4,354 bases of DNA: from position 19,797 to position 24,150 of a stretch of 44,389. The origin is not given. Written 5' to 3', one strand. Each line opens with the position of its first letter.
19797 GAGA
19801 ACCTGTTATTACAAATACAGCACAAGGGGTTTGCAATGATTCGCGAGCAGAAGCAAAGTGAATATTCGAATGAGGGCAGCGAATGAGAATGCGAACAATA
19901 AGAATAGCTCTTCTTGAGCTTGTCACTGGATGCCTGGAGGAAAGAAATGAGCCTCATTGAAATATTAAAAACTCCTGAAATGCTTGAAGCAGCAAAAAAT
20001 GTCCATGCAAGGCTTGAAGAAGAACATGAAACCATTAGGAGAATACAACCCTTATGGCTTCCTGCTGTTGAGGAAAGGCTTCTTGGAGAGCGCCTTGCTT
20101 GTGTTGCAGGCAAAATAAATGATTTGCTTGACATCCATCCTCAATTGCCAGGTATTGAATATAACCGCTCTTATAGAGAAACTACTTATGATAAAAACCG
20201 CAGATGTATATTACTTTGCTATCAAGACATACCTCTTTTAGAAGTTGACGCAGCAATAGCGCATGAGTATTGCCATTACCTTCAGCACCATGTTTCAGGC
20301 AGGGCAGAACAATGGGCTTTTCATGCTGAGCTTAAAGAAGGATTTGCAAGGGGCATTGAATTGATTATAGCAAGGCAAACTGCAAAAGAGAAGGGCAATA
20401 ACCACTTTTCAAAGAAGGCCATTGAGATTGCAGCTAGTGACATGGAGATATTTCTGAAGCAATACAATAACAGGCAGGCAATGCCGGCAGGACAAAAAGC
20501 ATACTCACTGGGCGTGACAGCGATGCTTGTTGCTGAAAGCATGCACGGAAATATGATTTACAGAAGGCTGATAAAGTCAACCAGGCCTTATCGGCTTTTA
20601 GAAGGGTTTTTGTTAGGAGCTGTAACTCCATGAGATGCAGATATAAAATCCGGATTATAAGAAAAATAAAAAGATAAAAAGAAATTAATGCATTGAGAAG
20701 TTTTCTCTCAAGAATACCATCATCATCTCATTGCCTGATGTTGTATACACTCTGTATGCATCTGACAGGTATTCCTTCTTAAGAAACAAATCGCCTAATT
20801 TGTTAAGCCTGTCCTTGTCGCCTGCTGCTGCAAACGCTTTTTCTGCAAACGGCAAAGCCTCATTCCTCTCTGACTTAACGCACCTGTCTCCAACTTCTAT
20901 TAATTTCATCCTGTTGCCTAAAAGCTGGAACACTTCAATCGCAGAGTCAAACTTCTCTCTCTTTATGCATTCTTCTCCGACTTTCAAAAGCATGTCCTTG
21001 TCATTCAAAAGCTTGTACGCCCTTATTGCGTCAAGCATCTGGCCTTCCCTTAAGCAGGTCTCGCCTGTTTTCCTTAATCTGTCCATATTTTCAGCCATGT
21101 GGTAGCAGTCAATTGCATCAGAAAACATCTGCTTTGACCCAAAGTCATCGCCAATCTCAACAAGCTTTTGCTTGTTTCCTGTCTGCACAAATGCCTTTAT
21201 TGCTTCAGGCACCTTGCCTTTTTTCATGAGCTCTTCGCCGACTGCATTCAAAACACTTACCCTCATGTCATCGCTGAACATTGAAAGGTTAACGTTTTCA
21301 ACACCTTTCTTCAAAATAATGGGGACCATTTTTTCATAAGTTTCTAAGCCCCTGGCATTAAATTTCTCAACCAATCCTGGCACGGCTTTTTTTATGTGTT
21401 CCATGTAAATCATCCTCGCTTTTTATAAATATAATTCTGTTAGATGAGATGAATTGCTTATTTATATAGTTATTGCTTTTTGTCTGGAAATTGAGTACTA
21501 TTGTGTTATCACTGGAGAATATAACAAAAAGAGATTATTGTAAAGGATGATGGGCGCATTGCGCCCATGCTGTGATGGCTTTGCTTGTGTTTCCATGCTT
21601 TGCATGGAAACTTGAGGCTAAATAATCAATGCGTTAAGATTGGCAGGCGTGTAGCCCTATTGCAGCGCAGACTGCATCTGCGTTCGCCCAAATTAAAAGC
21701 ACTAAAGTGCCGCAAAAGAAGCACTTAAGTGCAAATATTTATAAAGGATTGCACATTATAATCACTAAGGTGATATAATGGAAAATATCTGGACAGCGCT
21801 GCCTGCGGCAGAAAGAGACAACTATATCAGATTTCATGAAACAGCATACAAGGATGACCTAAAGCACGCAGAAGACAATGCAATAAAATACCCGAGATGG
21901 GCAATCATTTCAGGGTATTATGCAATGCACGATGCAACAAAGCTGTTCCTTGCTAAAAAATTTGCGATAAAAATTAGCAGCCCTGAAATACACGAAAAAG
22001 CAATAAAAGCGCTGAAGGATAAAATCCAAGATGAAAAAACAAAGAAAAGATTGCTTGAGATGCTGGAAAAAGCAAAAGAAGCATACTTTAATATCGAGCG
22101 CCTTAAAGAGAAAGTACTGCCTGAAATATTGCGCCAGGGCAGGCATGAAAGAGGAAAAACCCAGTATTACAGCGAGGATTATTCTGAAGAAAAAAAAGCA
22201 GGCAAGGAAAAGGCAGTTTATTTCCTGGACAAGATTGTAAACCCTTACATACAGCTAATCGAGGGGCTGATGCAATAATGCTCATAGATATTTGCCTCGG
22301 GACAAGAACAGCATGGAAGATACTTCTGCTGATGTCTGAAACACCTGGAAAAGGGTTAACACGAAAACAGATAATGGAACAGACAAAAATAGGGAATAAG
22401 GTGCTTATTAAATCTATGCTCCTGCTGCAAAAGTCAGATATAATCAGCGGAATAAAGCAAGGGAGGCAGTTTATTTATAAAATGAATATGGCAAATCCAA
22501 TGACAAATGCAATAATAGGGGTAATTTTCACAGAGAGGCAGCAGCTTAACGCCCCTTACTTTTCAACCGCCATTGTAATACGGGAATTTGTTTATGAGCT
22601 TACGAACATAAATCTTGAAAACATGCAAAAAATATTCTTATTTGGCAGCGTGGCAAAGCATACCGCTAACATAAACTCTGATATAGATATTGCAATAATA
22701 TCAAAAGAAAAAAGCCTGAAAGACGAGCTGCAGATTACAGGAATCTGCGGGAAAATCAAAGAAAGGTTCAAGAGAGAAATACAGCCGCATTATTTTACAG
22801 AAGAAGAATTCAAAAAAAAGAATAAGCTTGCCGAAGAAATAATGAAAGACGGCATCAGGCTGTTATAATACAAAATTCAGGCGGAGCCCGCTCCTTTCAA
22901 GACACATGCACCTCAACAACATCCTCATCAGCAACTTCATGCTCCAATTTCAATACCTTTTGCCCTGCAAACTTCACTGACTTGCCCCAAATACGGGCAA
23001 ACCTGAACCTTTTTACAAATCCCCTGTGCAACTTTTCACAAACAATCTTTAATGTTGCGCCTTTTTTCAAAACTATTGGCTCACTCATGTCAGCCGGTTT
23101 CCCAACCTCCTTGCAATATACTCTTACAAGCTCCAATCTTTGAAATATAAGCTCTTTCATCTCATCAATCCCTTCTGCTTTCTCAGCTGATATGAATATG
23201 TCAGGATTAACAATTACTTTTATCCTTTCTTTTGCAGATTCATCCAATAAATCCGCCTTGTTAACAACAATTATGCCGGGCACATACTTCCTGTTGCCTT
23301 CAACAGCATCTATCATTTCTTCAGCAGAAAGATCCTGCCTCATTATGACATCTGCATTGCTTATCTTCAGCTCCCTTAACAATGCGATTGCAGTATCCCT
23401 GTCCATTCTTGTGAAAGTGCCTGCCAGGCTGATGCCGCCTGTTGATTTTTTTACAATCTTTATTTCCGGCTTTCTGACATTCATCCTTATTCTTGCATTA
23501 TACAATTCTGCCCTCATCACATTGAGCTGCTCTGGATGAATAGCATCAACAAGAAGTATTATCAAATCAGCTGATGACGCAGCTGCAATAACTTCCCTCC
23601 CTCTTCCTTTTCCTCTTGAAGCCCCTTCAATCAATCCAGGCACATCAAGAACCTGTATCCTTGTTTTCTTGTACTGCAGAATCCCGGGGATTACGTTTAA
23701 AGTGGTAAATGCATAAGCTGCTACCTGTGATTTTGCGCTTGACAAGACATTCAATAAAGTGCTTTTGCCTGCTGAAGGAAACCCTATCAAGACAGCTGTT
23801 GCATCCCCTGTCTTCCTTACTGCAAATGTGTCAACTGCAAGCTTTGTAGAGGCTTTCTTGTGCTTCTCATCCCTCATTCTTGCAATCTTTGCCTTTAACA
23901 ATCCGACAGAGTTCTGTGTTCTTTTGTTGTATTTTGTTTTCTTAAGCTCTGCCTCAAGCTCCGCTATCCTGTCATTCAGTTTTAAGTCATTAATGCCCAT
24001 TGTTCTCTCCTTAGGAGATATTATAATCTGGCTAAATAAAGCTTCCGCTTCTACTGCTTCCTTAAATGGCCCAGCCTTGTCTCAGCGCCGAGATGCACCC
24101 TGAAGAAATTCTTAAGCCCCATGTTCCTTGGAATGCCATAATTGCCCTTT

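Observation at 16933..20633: Five-gene coupled operon: small membrane protein, two tandem radical SAM/SPASM-like paralogs, transglutaminase-like Cys peptidase and HExxH gluzincin (candidate peptide- or protein-modification system)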

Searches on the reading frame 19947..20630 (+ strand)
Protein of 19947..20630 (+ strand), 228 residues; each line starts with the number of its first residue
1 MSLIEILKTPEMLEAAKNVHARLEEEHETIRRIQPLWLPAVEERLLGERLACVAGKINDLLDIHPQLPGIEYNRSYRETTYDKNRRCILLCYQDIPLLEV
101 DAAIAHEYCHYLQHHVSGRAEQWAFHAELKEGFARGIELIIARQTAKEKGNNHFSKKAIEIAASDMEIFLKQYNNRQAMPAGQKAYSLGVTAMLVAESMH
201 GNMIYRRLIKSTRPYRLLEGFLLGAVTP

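Call 3: search_protein_families(library=pfam, proteins=[window:19947-20630:+], max_evalue=0.1)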
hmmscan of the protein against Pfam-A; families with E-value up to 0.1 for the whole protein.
window:19947-20630:+ (228 aa): 2 families
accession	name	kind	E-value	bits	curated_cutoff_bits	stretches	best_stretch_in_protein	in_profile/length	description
PF20666.3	ZW10_C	-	0.0021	18.5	25.8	1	101-157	66-121/131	Centromere/kinetochore protein zw10, C-terminal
PF23420.1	DUF7108_C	-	0.096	13.3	27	0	151-188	37-74/90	DUF7108, C-terminal domain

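Call 4: search_protein_families(library=ncbifam, proteins=[window:19947-20630:+], max_evalue=0.1)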
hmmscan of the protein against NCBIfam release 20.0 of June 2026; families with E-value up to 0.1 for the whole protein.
window:19947-20630:+ (228 aa): 0 families

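Call 5: search_protein_families(library=padloc, proteins=[window:19947-20630:+], max_evalue=0.01)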
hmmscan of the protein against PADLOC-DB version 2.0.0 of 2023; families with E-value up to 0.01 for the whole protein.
window:19947-20630:+ (228 aa): 0 families

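Call 29: find_homologous_proteins(query=window:19947-20630:+, max_evalue=0.001)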
Query window:19947-20630:+ (228 aa): 2 proteins with E <= 0.001 among 720 candidates.
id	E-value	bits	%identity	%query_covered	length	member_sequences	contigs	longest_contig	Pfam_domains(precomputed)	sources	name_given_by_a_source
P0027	1.6e-148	510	100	100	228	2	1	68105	-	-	-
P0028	1.1e-80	289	58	100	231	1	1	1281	-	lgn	-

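Call 32: find_encoding_contigs(protein=P0028, flank=5000, max_places=2)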
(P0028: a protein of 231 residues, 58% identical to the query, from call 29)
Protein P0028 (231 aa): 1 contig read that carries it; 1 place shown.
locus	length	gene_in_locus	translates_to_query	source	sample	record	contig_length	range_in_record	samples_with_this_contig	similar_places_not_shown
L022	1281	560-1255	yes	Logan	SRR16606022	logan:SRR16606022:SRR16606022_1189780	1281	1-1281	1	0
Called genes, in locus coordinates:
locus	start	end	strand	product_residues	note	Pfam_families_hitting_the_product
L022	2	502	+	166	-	?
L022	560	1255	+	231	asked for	-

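Call 41: search_protein_families(library=pfam, proteins=[window:19947-20630:+, P0028], max_evalue=5)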
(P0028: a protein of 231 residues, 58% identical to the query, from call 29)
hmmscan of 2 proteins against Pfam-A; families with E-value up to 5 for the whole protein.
window:19947-20630:+ (228 aa): 3 families
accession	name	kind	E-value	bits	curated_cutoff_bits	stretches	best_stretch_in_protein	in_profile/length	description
PF20666.3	ZW10_C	-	0.0021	18.5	25.8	1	101-157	66-121/131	Centromere/kinetochore protein zw10, C-terminal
PF23420.1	DUF7108_C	-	0.096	13.3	27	1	151-188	37-74/90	DUF7108, C-terminal domain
PF10263.15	SprT-like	-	0.44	10.9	25.6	1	99-120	60-81/108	SprT-like family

P0028 (231 aa): 0 families

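Call 42: search_solved_structures(query=A4, max_evalue=10, show_alignments=2)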
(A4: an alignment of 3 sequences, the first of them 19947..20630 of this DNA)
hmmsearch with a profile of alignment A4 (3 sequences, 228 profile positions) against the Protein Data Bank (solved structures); distinct sequences matched with E-value up to 10: 1.
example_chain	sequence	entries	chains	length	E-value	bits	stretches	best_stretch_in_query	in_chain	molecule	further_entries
1t3o_A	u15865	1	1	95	1.1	12.2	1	105-181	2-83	Carbon storage regulator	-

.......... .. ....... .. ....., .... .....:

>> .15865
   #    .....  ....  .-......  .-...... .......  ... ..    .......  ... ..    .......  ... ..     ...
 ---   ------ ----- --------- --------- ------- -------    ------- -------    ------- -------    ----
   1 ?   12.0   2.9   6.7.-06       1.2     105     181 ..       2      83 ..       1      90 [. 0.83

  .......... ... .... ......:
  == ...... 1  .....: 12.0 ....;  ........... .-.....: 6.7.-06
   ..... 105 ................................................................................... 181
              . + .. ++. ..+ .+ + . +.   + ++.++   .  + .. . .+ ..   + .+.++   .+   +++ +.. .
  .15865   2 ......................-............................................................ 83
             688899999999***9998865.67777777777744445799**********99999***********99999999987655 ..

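Call 72: search_protein_representatives(alignment_id=A5)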
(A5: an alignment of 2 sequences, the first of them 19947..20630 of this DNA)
Query: 2 sequences, 231 profile positions. Proteins with E-value up to 0.001 (for the whole library): 53; up to 1e-10: 14; up to 1e-30: 3. The best 53 are listed.
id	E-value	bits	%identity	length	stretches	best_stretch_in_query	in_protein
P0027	9.8e-138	473.5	-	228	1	1-231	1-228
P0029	9.2e-60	218.4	-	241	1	3-230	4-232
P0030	9.1e-35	136.6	-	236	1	5-230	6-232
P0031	1.9e-27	112.6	-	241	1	4-228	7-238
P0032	1.5e-24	103.2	-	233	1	2-222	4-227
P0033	7.1e-22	94.4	-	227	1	3-221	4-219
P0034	8.5e-22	94.1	-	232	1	2-230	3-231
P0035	4.0e-20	88.7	-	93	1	2-95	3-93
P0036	3.3e-15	72.6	-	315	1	39-227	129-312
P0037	7.7e-15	71.4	-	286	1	3-222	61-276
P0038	1.4e-14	70.6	-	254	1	85-227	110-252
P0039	5.7e-11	58.7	-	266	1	45-227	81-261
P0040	8.4e-11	58.2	-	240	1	46-227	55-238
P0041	9.1e-11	58.1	-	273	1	46-229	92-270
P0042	5.7e-10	55.4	-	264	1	25-223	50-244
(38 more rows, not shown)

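Call 74: search_protein_families(library=pfam, alignment_id=A6, max_evalue=0.01)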
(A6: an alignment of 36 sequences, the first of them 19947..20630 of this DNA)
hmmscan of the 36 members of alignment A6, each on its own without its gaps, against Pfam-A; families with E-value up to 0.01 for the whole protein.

A. member 1, window:19947-20630:+ (228 aa): 1 family
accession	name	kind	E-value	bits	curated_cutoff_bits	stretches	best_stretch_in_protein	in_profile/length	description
PF20666.3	ZW10_C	-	0.0021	18.5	25.8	1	101-157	66-121/131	Centromere/kinetochore protein zw10, C-terminal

B. families by the number of members that match (of 36 scanned): 9 families
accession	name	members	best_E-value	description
PF20573.4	DUF6782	3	0.0004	Putative metallopeptidase family (DUF6782)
PF01433.26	Peptidase_M1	3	0.0038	Peptidase family M1 domain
PF13058.12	DUF3920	1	0.00014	Protein of unknown function (DUF3920)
PF09768.15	Peptidase_M76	1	0.00029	Peptidase M76 family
PF06114.19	Peptidase_M78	1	0.00037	IrrE N-terminal-like domain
PF04298.18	Zn_peptidase_2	1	0.0014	Putative neutral zinc metallopeptidase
PF20666.3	ZW10_C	1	0.0021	Centromere/kinetochore protein zw10, C-terminal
PF16253.10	DUF4909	1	0.0068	Domain of unknown function (DUF4909)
PF10026.15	DUF2268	1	0.0081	Predicted Zn-dependent protease (DUF2268)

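Call 75: search_solved_structures(query=A6, max_evalue=1, show_alignments=1)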
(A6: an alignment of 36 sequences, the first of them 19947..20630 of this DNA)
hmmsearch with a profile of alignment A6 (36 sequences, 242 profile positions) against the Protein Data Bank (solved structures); distinct sequences matched with E-value up to 1: 52.
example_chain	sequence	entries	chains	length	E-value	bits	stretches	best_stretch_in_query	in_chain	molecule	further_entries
7bb8_A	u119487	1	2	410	0.043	16.8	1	19-147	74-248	Neutral metalloprotease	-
4e36_A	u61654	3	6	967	0.052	16.5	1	110-152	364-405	Endoplasmic reticulum aminopeptidase 2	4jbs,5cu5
5ab2_A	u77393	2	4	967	0.052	16.5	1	110-152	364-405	ENDOPLASMIC RETICULUM AMINOPEPTIDASE 2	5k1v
7zoc_A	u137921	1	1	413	0.088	15.8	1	86-136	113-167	Collagenase ColH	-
6ea4_A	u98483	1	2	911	0.091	15.8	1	110-152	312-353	Endoplasmic reticulum aminopeptidase 2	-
5o7e_A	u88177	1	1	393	0.092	15.7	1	87-136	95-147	ColH protein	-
4ar1_A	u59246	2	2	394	0.093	15.7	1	87-136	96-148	COLH PROTEIN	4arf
7p7p_A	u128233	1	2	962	0.099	15.6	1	110-152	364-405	Endoplasmic reticulum aminopeptidase 2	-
7nsk_A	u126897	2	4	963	0.099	15.6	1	110-152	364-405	Endoplasmic reticulum aminopeptidase 2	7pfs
3se6_A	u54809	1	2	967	0.099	15.6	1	110-152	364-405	Endoplasmic reticulum aminopeptidase 2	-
5ab0_A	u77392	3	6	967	0.099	15.6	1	110-152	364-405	ENDOPLASMATIC RETICULUM AMINOPEPTIDASE 2 | Endoplasmic reticulum aminopeptidase 2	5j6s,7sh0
7nup_A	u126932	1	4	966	0.099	15.6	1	110-152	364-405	Endoplasmic reticulum aminopeptidase 2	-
9cme_A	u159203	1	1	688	0.17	14.9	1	87-136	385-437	Collagenase ColH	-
4wz9_A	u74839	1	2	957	0.17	14.8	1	107-147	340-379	AGAP004809-PA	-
7u0l_A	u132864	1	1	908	0.25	14.3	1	105-151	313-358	Aminopeptidase N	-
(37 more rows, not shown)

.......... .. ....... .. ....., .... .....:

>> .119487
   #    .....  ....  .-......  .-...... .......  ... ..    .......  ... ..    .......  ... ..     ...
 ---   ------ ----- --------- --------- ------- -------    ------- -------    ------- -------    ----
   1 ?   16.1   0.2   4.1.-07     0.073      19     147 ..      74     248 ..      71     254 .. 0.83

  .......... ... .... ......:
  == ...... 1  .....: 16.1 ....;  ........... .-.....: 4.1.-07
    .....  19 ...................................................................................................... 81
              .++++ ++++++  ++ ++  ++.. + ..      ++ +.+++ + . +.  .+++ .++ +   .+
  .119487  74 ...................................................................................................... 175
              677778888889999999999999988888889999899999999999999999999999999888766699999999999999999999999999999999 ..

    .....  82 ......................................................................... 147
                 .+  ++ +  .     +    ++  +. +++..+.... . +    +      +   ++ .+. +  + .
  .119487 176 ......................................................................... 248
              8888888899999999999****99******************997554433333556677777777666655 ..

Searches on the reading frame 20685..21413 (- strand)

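Call 3: search_protein_families(library=pfam, proteins=[window:20685-21413:-], max_evalue=0.1)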
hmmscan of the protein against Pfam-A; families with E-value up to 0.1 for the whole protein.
window:20685-21413:- (242 aa): 7 families
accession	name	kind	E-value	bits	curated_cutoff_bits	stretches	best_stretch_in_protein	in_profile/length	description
PF07719.23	TPR_2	-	2.8e-06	27.5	27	0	54-76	3-25/34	Tetratricopeptide repeat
PF00515.34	TPR_1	-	2.2e-05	24.5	27.8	0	55-75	4-24/34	Tetratricopeptide repeat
PF24762.1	TPR_IF140-IFT172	-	2.8e-05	23.4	26.8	1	91-230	289-433/486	IF140/IFT172 TPR domain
PF00637.26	Clathrin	-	0.00086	19.5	29.6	0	143-214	74-139/143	Region in Clathrin and VPS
PF23878.1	TPR_ELP1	-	0.0051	17.6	28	0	143-192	60-109/164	ELP1 TPR domain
PF13414.12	TPR_11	-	0.022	14.9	26.8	0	59-75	1-17/42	TPR repeat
PF04097.20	Nic96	-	0.028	13.2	34.2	0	139-174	401-436/607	Nup93/Nic96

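Call 4: search_protein_families(library=ncbifam, proteins=[window:20685-21413:-], max_evalue=0.1)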
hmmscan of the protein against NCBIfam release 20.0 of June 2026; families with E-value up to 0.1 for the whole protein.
window:20685-21413:- (242 aa): 1 family
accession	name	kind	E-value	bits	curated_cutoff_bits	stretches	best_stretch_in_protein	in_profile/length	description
NF005949.0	PRK08013.1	equivalog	0.074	12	620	1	13-105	12-103/401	FAD-dependent 2-octaprenylphenol hydroxylase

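Call 5: search_protein_families(library=padloc, proteins=[window:20685-21413:-], max_evalue=0.01)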
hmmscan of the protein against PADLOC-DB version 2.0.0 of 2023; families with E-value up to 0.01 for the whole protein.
window:20685-21413:- (242 aa): 0 families

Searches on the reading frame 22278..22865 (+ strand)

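Call 5: search_protein_families(library=padloc, proteins=[window:22278-22865:+], max_evalue=0.01)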
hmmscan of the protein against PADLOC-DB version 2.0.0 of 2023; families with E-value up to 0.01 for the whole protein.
window:22278-22865:+ (196 aa): 12 families
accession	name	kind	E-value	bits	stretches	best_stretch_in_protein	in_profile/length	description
PDLC04368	PDC-M05A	-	2.7e-21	74.3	1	8-185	11-173/201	-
PDLC04372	PDC-M05A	-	1.4e-15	56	1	32-186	4-143/167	-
PDLC04903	PDC-S09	-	9e-14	49.7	1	99-194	9-107/108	-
PDLC04907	PDC-S09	-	5.6e-09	34.1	1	100-195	13-114/114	-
PDLC04906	PDC-S09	-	6.5e-08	30.9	1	116-191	24-94/98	-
PDLC04369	PDC-M05A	-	9.6e-08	29.9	1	107-186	94-170/201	-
PDLC04370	PDC-M05A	-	5.2e-07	27.7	1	107-190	100-181/194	-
PDLC04904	PDC-S09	-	2.2e-06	25.8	1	115-169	24-76/104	-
PDLC04902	PDC-S09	-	8.3e-06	24.1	1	115-168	20-72/97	-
PDLC00803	Cyclase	-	0.0014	16.3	1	107-167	35-93/253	oligonucleotide-cyclase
PDLC04905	PDC-S09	-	0.0036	15.6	1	116-148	21-54/101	-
PDLC04901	PDC-S09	-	0.0086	14.8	0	113-153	18-58/126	-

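Call 54: search_protein_families(library=pfam, proteins=[window:22278-22865:+], max_evalue=0.001)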
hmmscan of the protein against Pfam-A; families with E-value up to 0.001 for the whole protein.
window:22278-22865:+ (196 aa): 3 families
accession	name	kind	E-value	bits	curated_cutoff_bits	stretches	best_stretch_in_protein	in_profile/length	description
PF18765.7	Polbeta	-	2.1e-11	44.3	26.9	1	114-195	11-87/93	Polymerase beta, Nucleotidyltransferase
PF01909.29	NTP_transf_2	-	1.3e-09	38.7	21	1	117-191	15-89/93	Nucleotidyltransferase domain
PF22600.2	MTPAP-like_central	-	9e-05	23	27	1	87-166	11-89/139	Poly(A) RNA polymerase, mitochondrial-like, central palm domain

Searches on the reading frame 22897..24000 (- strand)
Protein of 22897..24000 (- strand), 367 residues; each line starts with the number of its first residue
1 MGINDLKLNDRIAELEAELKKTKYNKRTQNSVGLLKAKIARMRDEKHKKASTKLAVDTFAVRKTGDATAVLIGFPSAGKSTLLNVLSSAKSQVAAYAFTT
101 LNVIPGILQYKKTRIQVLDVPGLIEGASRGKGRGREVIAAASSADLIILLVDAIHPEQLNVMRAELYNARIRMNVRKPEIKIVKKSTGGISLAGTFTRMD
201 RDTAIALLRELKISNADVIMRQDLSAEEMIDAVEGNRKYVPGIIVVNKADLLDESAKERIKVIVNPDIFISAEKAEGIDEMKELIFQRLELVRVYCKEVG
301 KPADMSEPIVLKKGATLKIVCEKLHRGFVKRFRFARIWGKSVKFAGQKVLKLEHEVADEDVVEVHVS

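Call 54: search_protein_families(library=pfam, proteins=[window:22897-24000:-], max_evalue=0.001)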
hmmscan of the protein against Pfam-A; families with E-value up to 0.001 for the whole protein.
window:22897-24000:- (367 aa): 8 families
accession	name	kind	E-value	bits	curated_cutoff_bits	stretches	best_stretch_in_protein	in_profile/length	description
PF16897.10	MMR_HSR1_Xtn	-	6.8e-26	90.8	35.2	1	187-291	1-106/106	C-terminal region of MMR_HSR1 domain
PF01926.29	MMR_HSR1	-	8.9e-23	81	21.9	1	69-172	2-102/113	50S ribosome-binding GTPase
PF02421.24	FeoB_N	-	3.2e-13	49.9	27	1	68-175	2-110/156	Ferrous iron transport protein B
PF02824.27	TGS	-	4e-10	40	22.2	1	293-364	2-58/60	TGS domain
PF03193.22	RsgA_GTPase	-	1.3e-05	25.5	30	0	65-91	105-131/174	RsgA GTPase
PF00350.29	Dynamin_N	-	4e-05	24.1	27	0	70-101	2-33/168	Dynamin family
PF00025.27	Arf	-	0.00017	21.6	22.3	0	67-168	15-106/174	ADP-ribosylation factor family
PF00009.33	GTP_EFTU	-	0.00036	20.6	26.5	0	39-155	44-104/188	Elongation factor Tu GTP binding domain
